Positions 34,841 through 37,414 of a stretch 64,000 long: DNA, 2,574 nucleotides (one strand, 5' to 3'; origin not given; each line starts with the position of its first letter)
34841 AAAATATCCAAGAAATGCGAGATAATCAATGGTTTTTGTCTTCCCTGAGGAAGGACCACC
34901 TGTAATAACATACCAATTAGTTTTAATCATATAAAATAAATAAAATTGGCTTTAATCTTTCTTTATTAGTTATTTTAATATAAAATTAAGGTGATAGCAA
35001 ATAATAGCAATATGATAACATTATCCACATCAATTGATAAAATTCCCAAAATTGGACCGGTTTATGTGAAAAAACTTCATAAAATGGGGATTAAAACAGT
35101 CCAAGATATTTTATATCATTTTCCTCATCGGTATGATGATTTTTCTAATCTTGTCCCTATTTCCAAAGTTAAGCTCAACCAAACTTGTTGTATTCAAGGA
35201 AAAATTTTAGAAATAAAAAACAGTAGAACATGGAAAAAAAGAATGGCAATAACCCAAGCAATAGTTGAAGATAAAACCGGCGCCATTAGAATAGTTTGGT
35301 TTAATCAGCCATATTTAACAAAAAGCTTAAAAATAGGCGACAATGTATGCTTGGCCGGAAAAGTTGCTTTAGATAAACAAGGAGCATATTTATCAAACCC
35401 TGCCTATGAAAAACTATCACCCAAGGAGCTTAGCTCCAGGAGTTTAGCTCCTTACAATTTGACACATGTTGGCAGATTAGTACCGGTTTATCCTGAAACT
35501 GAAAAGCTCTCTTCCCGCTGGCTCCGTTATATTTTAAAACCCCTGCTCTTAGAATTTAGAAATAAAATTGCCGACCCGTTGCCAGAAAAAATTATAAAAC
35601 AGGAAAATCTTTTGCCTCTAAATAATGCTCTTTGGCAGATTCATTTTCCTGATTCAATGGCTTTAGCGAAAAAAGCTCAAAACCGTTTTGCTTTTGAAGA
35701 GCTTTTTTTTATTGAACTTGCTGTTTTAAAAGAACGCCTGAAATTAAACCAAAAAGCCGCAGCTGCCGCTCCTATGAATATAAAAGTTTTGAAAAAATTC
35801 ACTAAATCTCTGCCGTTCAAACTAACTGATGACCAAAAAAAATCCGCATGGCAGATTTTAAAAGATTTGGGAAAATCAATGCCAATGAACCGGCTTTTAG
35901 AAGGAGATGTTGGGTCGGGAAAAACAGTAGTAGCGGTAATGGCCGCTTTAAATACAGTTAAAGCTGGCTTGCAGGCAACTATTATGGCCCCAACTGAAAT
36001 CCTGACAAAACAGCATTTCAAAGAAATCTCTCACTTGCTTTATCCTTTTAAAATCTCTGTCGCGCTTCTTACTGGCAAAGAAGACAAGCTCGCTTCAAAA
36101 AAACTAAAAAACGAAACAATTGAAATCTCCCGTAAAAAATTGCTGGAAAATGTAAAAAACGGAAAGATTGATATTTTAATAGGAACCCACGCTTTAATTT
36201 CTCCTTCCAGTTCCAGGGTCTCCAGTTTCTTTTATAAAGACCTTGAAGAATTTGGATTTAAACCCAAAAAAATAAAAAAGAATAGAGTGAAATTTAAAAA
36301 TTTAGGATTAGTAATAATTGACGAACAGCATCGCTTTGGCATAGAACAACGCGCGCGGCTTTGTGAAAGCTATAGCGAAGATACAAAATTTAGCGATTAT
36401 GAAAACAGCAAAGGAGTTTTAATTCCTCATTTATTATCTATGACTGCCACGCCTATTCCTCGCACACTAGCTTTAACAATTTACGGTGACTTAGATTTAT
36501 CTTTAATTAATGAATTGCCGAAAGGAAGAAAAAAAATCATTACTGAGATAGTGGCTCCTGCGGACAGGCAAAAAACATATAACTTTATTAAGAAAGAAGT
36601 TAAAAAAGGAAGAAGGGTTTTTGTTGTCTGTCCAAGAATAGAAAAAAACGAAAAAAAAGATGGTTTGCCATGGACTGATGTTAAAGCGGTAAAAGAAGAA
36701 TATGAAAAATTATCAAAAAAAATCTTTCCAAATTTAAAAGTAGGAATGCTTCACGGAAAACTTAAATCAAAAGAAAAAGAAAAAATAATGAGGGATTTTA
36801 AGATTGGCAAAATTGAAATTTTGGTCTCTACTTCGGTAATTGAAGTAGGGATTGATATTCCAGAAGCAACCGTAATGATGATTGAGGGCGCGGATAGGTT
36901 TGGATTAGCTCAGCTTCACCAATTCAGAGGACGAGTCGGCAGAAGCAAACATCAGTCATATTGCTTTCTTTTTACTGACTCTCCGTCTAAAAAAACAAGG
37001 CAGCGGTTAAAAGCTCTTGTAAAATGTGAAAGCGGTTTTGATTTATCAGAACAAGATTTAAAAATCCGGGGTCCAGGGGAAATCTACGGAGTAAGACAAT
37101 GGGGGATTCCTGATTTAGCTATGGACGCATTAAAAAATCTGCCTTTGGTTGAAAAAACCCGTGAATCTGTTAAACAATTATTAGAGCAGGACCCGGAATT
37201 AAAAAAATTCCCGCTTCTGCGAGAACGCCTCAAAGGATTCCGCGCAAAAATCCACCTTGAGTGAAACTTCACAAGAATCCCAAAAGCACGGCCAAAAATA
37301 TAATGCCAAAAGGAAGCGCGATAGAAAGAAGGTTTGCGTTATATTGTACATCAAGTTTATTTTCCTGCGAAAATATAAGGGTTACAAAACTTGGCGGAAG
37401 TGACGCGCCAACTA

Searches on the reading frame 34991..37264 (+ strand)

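Call 86: search_protein_families(library=pfam, proteins=[window:34991-37264:+], max_evalue=0.00001)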
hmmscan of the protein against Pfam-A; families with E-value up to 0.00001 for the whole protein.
window:34991-37264:+ (757 aa): 7 families
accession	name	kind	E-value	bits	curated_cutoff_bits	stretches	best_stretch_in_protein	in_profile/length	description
PF17191.10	RecG_wedge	-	2.3e-24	86.3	23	1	18-183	5-156/162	RecG wedge domain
PF00271.37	Helicase_C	-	2.3e-23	83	23.5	1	533-652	6-109/110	Helicase conserved C-terminal domain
PF00270.35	DEAD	-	3.9e-20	72.7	26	1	299-493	15-164/167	DEAD/DEAH box helicase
PF04851.21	ResIII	-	9e-10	39.1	22.5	1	277-488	3-162/164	Type III restriction enzyme, res subunit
PF19833.4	RecG_dom3_C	-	1.1e-07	32.3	26.8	1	681-751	3-77/87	ATP-dependent DNA helicase RecG, domain 3, C-terminal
PF01336.31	tRNA_anti-codon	-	2.1e-06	28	27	0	68-140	3-73/75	OB-fold nucleic acid binding domain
PF22590.2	Cas3-like_C_2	-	6.3e-06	26.9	27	0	563-653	11-105/106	CRISPR-associated nuclease/helicase Cas3, C-terminal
